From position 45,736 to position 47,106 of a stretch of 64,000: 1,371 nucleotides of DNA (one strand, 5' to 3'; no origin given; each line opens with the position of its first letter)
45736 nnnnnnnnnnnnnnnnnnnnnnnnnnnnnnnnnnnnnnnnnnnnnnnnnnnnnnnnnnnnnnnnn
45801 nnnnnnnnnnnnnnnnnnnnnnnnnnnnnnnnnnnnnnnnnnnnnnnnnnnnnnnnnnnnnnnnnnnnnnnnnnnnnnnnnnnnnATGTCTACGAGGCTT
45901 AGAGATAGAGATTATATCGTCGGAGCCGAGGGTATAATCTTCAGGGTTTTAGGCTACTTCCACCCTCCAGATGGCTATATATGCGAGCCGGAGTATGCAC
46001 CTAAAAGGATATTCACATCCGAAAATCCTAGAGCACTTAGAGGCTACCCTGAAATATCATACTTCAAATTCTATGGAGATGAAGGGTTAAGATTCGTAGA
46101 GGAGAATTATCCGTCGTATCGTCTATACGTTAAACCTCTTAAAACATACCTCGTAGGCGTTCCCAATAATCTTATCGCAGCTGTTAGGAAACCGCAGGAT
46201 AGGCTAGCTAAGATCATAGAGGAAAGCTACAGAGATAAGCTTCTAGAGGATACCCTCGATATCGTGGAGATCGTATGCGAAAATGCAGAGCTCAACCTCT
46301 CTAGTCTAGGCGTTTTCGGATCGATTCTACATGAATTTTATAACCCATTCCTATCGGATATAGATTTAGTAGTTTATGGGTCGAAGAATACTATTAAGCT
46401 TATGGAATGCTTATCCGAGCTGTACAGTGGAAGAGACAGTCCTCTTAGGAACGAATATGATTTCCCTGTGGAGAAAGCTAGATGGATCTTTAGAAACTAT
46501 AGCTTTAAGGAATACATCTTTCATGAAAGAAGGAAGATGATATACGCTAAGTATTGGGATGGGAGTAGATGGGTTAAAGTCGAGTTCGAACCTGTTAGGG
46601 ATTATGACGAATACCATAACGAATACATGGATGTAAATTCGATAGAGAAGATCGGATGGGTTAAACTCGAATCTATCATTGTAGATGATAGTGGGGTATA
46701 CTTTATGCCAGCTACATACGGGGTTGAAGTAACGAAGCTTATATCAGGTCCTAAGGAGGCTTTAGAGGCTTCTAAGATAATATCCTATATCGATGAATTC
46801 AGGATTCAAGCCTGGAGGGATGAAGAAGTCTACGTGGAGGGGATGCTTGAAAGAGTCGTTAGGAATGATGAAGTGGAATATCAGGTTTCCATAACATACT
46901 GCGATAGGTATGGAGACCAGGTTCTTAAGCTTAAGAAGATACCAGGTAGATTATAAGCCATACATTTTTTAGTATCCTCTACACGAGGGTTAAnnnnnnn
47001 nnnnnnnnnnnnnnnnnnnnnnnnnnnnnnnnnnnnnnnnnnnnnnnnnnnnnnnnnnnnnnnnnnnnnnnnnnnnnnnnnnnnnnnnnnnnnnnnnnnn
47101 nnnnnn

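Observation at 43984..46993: A 3 kb insertion between fbp and tpiA carrying a wHTH regulator and two tandem paralogous NTase-fold genes of unknown family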

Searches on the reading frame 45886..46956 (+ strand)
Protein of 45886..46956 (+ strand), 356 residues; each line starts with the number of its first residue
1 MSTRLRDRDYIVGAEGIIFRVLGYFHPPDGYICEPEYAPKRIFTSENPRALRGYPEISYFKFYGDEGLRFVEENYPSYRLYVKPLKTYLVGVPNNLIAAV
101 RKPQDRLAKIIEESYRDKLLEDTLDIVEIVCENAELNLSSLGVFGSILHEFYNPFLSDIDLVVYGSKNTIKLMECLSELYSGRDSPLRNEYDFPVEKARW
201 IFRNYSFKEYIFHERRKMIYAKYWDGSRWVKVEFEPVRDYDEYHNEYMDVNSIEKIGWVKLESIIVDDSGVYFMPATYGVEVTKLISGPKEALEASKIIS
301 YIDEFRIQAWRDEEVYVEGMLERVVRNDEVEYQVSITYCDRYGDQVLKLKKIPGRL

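Call 3: search_protein_families(library=pfam, proteins=[window:45886-46956:+], max_evalue=0.01)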
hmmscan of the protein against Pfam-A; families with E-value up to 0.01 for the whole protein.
window:45886-46956:+ (356 aa): 3 families
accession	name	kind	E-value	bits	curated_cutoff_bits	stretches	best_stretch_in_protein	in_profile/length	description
PF01909.29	NTP_transf_2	-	4.6e-05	24.2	21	1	126-169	4-44/93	Nucleotidyltransferase domain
PF14517.12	Tachylectin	-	0.0073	16.5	29.8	1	196-288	70-155/230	Tachylectin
PF18765.7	Polbeta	-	0.0092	16.6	26.9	0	137-179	12-55/93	Polymerase beta, Nucleotidyltransferase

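Call 6: search_protein_families(library=ncbifam, proteins=[window:45886-46956:+], max_evalue=1)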
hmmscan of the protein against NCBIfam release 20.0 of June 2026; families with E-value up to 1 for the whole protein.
window:45886-46956:+ (356 aa): 0 families

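Call 8: search_solved_structures(query=window:45886-46956:+, max_evalue=10, show_alignments=2)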
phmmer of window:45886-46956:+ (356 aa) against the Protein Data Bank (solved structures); distinct sequences matched with E-value up to 10: 0.

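Call 10: find_homologous_proteins(query=window:45886-46956:+, max_evalue=0.001)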
Query window:45886-46956:+ (356 aa): 239 proteins with E <= 0.001 among 2019 candidates; the best 120 are listed.
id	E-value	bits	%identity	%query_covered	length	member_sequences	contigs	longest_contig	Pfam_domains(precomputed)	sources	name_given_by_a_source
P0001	4.1e-238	808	100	100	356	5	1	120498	-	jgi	-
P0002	5.0e-207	705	86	97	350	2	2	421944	-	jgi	jgi:predicted nucleotidyltransferase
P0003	2.0e-195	667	81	99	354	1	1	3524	-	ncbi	ncbi:MAG: nucleotidyltransferase domain-containing protein [Candidatus Bathyarchaeia archaeon]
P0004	5.5e-191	653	78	99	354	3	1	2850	-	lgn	-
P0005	5.1e-189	646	78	99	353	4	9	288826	PF01909.30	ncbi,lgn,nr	ncbi:MAG: nucleotidyltransferase domain-containing protein [Candidatus Bathyarchaeia archaeon]|nr:nu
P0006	2.9e-137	476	59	99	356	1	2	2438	-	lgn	-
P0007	7.9e-103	363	51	96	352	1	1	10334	PF01909.30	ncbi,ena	-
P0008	9.1e-103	362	48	98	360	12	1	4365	-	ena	-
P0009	6.5e-102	360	48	97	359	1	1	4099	-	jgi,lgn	-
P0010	1.6e-101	358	47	98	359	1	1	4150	-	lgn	-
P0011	3.0e-101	357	50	97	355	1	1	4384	PF01909.30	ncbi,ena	-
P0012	3.4e-101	357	48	97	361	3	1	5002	PF01909.30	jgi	-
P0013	2.9e-100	354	46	98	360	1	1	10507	-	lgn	-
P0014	3.0e-100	354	48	99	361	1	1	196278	PF01909.30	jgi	-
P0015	4.1e-100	354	49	97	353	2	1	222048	PF01909.30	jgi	jgi:predicted nucleotidyltransferase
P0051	3.3e-95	337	47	97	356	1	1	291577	PF01909.30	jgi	-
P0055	5.2e-95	337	46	96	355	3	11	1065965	-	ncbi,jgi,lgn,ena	ncbi:MAG: nucleotidyltransferase domain-containing protein [Candidatus Bathyarchaeia archaeon]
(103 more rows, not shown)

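Call 12: find_encoding_contigs(protein=P0002, flank=8000, max_places=3)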
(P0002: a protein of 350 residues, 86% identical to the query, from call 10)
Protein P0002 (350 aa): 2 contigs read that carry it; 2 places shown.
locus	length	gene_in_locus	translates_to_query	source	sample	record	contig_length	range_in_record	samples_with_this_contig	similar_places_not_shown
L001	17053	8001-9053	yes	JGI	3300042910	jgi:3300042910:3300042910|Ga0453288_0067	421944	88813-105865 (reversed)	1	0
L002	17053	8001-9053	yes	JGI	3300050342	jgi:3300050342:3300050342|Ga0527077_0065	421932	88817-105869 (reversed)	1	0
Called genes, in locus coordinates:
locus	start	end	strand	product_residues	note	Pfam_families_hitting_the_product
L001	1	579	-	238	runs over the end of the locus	PF14018:DUF4234 (weak)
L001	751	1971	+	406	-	PF01926:MMR_HSR1, PF02421:FeoB_N (faint), PF08438:YGR210-like_G4, PF02824:TGS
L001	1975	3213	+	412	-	PF12706:Lactamase_B_2 (weak)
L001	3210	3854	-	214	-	PF00702:Hydrolase, PF12710:HAD, PF13419:HAD_2 (faint), PF08282:Hydrolase_3 (weak)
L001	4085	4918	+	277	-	PF02272:DHHA1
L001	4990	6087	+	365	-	PF01950:FBPase_3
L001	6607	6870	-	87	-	PF01978:TrmB (faint), PF01022:HTH_5 (faint)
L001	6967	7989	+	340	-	-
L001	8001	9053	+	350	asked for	-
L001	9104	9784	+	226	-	PF00121:TIM, PF05690:ThiG (weak)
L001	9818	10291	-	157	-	PF00696:AA_kinase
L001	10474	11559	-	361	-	PF01968:Hydantoinase_A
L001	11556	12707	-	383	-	PF02655:ATP-grasp_3, PF02786:CPSase_L_D2 (faint)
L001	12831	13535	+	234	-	PF00977:His_biosynth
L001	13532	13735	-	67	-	PF01037:AsnC_trans_reg, PF03927:NapD (faint)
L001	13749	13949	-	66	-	PF01037:AsnC_trans_reg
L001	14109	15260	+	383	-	PF22626:LysX_preATP_grasp, PF14397:ATPgrasp_ST (faint), PF08443:RimK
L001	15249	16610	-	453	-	PF00206:Lyase_1, PF10397:ADSL_C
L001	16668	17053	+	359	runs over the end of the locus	PF00850:Hist_deacetyl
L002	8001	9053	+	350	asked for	-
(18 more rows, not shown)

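Call 13: find_encoding_contigs(protein=P0055, flank=8000, max_places=3)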
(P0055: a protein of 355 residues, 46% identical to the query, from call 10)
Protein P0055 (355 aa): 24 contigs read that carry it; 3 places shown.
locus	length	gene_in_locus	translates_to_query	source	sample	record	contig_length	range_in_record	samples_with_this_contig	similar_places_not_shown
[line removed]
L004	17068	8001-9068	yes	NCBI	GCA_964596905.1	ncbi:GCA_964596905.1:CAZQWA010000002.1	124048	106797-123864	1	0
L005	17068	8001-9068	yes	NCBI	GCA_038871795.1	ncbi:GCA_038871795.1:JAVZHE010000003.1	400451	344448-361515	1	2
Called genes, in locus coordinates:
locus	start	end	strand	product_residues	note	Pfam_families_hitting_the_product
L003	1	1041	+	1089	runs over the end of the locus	PF00133:tRNA-synt_1, PF09334:tRNA-synt_1g (weak), PF08264:Anticodon_1, PF19302:DUF5915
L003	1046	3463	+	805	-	PF00133:tRNA-synt_1, PF09334:tRNA-synt_1g, PF08264:Anticodon_1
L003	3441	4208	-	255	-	PF07155:ECF-ribofla_trS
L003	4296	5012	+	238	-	PF00149:Metallophos, PF12850:Metallophos_2 (faint)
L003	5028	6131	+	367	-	PF01950:FBPase_3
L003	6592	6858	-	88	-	PF01022:HTH_5 (weak), PF13412:HTH_24 (weak), PF14947:HTH_45 (weak)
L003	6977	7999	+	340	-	-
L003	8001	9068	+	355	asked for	-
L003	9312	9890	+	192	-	PF01725:Ham1p_like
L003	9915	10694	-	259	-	PF00483:NTP_transferase, PF12804:NTP_transf_3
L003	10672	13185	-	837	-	-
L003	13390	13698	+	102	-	-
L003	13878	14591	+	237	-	PF26618:DUF8196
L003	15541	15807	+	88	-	PF04014:MazE_antitoxin (weak)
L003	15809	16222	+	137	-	PF01850:PIN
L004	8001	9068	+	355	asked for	-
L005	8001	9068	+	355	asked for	-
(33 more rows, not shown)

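Call 20: find_related_loci(query=A1, collection=genome_contigs, flank=6000)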
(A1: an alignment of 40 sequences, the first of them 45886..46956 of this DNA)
Query A1 (356 aa) in genome_contigs; peptide patterns used: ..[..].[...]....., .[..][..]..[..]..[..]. (x = any residue, [..] = any of these).
422 stretches matched a pattern; 406 encode a relative of the query (tblastn E <= 1e-3); the best 80 are kept; 80 distinct loci.
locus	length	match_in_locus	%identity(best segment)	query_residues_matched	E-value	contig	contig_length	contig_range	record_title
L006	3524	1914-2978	81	2-356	0e+0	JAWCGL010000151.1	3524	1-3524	MAG: Candidatus Bathyarchaeia archaeon isolate JZ-1_202007_bins_68 JZ-1_202007_bins_68_scaffold_151, whole genome shotgu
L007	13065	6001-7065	79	2-356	0e+0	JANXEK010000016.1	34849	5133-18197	MAG: Candidatus Bathyarchaeota archaeon isolate SKYB62 NODE_16_length_34849_cov_3.919936, whole genome shotgun sequence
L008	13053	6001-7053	78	4-354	0e+0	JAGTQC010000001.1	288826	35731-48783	MAG: Candidatus Bathyarchaeota archaeon isolate JZ_bin_32 JZ_bin_32_NODE_1, whole genome shotgun sequence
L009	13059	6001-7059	48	2-350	2e-105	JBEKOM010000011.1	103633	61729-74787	MAG: Candidatus Bathyarchaeia archaeon isolate SPRUCE 440 SPRUCE_440_11, whole genome shotgun sequence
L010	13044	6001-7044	48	4-348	5e-105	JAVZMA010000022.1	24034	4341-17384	MAG: Candidatus Bathyarchaeia archaeon isolate DRTY-6_201907_bins_79 DRTY-6_201907_bins_79_scaffold_22, whole genome sho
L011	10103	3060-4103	50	4-348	5e-104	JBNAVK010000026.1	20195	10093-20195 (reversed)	MAG: Candidatus Bathyarchaeales archaeon isolate Kamch4342-D-MF-036 bin74.fa-26, whole genome shotgun sequence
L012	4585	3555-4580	48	4-342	5e-104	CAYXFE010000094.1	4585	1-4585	MAG TPA_asm: uncultured Candidatus Bathyarchaeia archaeon isolate SRP141559_co1_159 genome assembly, contig: NODE_12156_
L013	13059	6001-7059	47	2-351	8e-104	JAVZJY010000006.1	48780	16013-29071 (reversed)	MAG: Candidatus Bathyarchaeia archaeon isolate DRTY-6_201907_bins_103 DRTY-6_201907_bins_103_scaffold_6, whole genome sh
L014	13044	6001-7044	49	5-349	1e-103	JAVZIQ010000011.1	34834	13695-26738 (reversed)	MAG: Candidatus Bathyarchaeia archaeon isolate DRTY-6_201901_bins_51 DRTY-6_201901_bins_51_scaffold_11, whole genome sho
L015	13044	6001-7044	47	5-348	1e-103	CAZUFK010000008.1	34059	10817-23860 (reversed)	MAG TPA_asm: uncultured Candidatus Bathyarchaeia archaeon isolate binchicken_co91_416 genome assembly, contig: NODE_1296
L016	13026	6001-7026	49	5-347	6e-103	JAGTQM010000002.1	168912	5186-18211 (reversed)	MAG: Candidatus Bathyarchaeota archaeon isolate QZM_A2_bin_24 QZM_A2_bin_24_scaffold_25_curated, whole genome shotgun se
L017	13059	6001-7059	47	2-351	7e-103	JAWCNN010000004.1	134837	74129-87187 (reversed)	MAG: Candidatus Bathyarchaeia archaeon isolate JZ-2_201709_bins_178 JZ-2_201709_bins_178_scaffold_4, whole genome shotgu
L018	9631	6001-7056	46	2-349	7e-103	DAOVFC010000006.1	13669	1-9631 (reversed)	MAG TPA_asm: Candidatus Bathyarchaeota archaeon isolate CSMAG_1099 CSMAG_1099_k141_5668816_length_13669_cov_8.8592, whol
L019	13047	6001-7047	48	4-349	4e-103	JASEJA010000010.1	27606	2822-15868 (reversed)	MAG: Candidatus Bathyarchaeota archaeon isolate Yes71-20 NODE_406_length_27606_cov_39.024681, whole genome shotgun seque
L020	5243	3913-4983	45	2-352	3e-103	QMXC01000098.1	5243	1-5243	MAG: Candidatus Bathyarchaeota archaeon isolate B95_G9 B95_Guay9_scaffold_29922, whole genome shotgun sequence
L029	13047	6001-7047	46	4-348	3e-101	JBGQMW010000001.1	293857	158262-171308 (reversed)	MAG: Candidatus Bathyarchaeia archaeon isolate OBJ2_061818_130_9 k141_1269779_length_293857_cov_24.8536, whole genome sh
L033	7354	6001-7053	46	2-348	9e-101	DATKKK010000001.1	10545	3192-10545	MAG TPA_asm: Candidatus Bathyarchaeia archaeon isolate SMAG_U14655 k141_5206, whole genome shotgun sequence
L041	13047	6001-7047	46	4-348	1e-99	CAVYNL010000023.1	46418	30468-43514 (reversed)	MAG: Candidatus Bathyarchaeota archaeon isolate MFD04408.bin.2.152 genome assembly, contig: contig_43419, whole genome s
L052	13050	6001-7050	46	4-349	2e-98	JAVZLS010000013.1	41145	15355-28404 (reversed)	MAG: Candidatus Bathyarchaeia archaeon isolate DRTY-6_201907_bins_66 DRTY-6_201907_bins_66_scaffold_13, whole genome sho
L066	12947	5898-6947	45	4-349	6e-98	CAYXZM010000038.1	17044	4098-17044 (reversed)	MAG TPA_asm: uncultured Candidatus Bathyarchaeia archaeon isolate SRP231805_co4_143 genome assembly, contig: k141_308357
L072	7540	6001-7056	43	2-349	3e-97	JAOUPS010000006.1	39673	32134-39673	MAG: Candidatus Bathyarchaeota archaeon isolate 8_1_Oct_SF_Bin62 8_1_Oct_SF_Bin62_scaffold_348_c1, whole genome shotgun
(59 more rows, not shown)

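Call 24: find_encoding_contigs(protein=P0051, flank=7000, max_places=2)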
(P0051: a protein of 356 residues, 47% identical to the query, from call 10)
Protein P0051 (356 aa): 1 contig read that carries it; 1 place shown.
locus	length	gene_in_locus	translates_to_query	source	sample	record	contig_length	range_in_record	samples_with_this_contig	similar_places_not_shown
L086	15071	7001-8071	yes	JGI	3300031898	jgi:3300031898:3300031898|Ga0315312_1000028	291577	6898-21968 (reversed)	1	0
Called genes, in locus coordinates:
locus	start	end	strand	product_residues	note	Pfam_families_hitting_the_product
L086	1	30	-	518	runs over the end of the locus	PF12985:DUF3869 (faint), PF15976:CooC_C (faint), PF13620:CarboxypepD_reg, PF13715:CarbopepD_reg_2, PF08308:PEGA (faint), PF13620:CarboxypepD_reg, PF13715:CarbopepD_reg_2, PF02608:Bmp, +1 more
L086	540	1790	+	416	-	PF06545:AllG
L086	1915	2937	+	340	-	PF02653:BPD_transp_2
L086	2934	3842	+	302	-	PF02653:BPD_transp_2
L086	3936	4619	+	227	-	PF00857:Isochorismatase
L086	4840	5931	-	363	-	-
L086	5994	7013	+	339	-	-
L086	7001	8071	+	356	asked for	PF01909:NTP_transf_2 (faint)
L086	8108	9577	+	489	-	PF04015:DUF362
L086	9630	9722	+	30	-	-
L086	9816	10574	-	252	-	PF00688:TGFb_propeptide (faint), PF24517:CBM96, PF06848:Disaggr_repeat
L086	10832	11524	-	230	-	-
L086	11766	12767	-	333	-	PF00291:PALP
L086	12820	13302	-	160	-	-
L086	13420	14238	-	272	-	-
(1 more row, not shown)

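Call 25: find_encoding_contigs(protein=P0014, flank=7000, max_places=2)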
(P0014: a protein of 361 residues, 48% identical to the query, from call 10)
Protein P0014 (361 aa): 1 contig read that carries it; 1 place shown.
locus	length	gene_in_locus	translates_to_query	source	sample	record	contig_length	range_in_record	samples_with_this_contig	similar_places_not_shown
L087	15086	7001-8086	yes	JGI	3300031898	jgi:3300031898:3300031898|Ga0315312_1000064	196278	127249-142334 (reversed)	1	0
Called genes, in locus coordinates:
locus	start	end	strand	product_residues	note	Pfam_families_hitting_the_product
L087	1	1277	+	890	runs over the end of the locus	PF00989:PAS, PF08447:PAS_3, PF08448:PAS_4, PF13426:PAS_9, PF00989:PAS, PF08448:PAS_4, PF13426:PAS_9, PF00989:PAS, +18 more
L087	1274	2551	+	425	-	PF00072:Response_reg, PF01978:TrmB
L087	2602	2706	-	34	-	-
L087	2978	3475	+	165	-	PF05942:PaREP1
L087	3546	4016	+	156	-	-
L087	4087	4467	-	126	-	PF00903:Glyoxalase, PF18029:Glyoxalase_6, PF22677:Ble-like_N (weak)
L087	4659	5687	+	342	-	-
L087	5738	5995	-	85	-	PF13378:MR_MLE_C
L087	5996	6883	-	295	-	PF02746:MR_MLE_N, PF13378:MR_MLE_C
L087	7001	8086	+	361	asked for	PF01909:NTP_transf_2 (weak)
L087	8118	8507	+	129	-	-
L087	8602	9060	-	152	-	-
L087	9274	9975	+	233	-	PF00881:Nitroreductase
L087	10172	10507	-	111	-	PF01934:HepT-like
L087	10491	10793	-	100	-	PF01909:NTP_transf_2, PF18765:Polbeta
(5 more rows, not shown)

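Call 26: predict_structure(alignment_id=A1)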
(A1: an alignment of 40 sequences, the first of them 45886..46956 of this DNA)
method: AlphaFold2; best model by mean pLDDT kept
length: 356 residues; sequences in the alignment: 40
mean_pLDDT: 94.0   pTM: 0.90
mean pLDDT of the five models: 94.0, 93.8, 93.8, 93.4, 92.5
residues with pLDDT >= 90: 314; 70-90: 33; 50-70: 5; < 50: 4
segments of 3 or more residues with pLDDT < 50: none
pLDDT, mean of each block of 10 residues (from residue 1): 82 98 93 97 94 87 95 98 96 98 98 96 98 97 95 93 97 96 93 78 91 94 94 96 88 98 98 96 98 98 94 98 96 95 95 64
secondary structure, 60 per line:
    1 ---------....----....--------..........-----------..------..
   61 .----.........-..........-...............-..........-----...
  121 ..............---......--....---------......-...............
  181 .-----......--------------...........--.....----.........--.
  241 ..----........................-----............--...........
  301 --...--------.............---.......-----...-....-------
elements in order: E10-13 E18-21 E30-39 E59-61 H66-74 E79-82 E87-93 E97-101 H103-112 H118-134 E141-143 H146-149 E159-164 H166-181 E187-189 H207-217 E220-224 E229-237 E250-270 E276-287 H290-294 E295-300 E314-326 E330-336 E346-349

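Call 28: fold_search(model_id=the predicted structure, library=pdb)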
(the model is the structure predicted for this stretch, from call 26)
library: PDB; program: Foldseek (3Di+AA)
matches with E <= 10: 717; with E <= 0.001: 0
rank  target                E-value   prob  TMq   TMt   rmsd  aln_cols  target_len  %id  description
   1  5c0x_G                3.0e-02  0.77  0.17  0.25  16.7       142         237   13  Structure of a 12-subunit nuclear exosome complex bound to structured RNA (released 2015-08-05)
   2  4ifd_G                3.4e-02  0.63  0.17  0.23  17.4       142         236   13  Crystal structure of an 11-subunit eukaryotic exosome complex bound to RNA (released 2013-02-06)
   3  7qps_B                4.3e-02  0.51  0.16  0.18   9.7       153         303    8  Structure of Mn-free SpoT (released 2023-01-18)
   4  1l1o_B                4.6e-02  0.85  0.14  0.35   5.7        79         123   14  Structure of the human Replication Protein A (RPA) trimerization core (released 2002-06-05)
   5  1xwe_MODEL_1_A        5.8e-02  0.97  0.21  0.43   3.7        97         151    8  NMR Structure of C345C (NTR) domain of C5 of complement (released 2004-12-21)
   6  5okz_a                5.8e-02  0.44  0.16  0.24  17.8       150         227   10  Crystal Strucrure of the Mpp6 Exosome complex (released 2017-08-30)
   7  7f6w                  7.0e-02  0.94  0.18  0.13   3.8       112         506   16  Crystal structure of Saccharomyces cerevisiae lysyl-tRNA Synthetase (released 2022-02-16)
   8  6cqo_C                7.4e-02  0.93  0.18  0.60   5.1       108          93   12  Crystal Structure of mitochondrial single-stranded DNA binding proteins from S. cerevisiae (SeMet Labeled), Rim1 (Form (released 2018-05-30)
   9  2wkc_B                1.0e-01  0.66  0.16  0.50   6.4       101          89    9  Crystal structure from a single-stranded DNA binding protein from the lactococcal phage p2 (released 2009-09-15)
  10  8iz2                  1.0e-01  0.06  0.09  0.12  15.3       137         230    9  Single excitation and two emissions pH sensor protein (SITE-pHorin)_C203E_pH8.0 (released 2024-10-09)
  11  6n9d_B                1.1e-01  0.93  0.17  0.32   5.3       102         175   18  Complex of tissue inhibitor of metalloproteinases-1 (TIMP-1) mutant (L34G/L133P/L151C/G154A) with matrix metalloprotei (released 2019-05-15)
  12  6e0k                  1.1e-01  0.66  0.20  0.24   9.7       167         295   10  Structure of Rhodothermus marinus CdnE c-UMP-AMP synthase (released 2019-02-20)
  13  2z6k_A                1.1e-01  0.57  0.12  0.30   7.6        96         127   14  Crystal structure of full-length human RPA14/32 heterodimer (released 2007-12-04)
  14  5c0w_G                1.1e-01  0.38  0.17  0.23  17.0       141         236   11  Structure of a 12-subunit nuclear exosome complex bound to single-stranded RNA substrates (released 2015-07-29)
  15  3ma2_B                1.3e-01  0.54  0.14  0.36   6.4       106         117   11  Complex membrane type-1 matrix metalloproteinase (MT1-MMP) with tissue inhibitor of metalloproteinase-1 (TIMP-1) (released 2010-06-30)
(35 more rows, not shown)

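Call 40: search_solved_structures(query=A1, max_evalue=10, show_alignments=2)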
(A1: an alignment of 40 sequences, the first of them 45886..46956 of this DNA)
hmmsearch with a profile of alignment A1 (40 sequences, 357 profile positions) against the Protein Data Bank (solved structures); distinct sequences matched with E-value up to 10: 0.
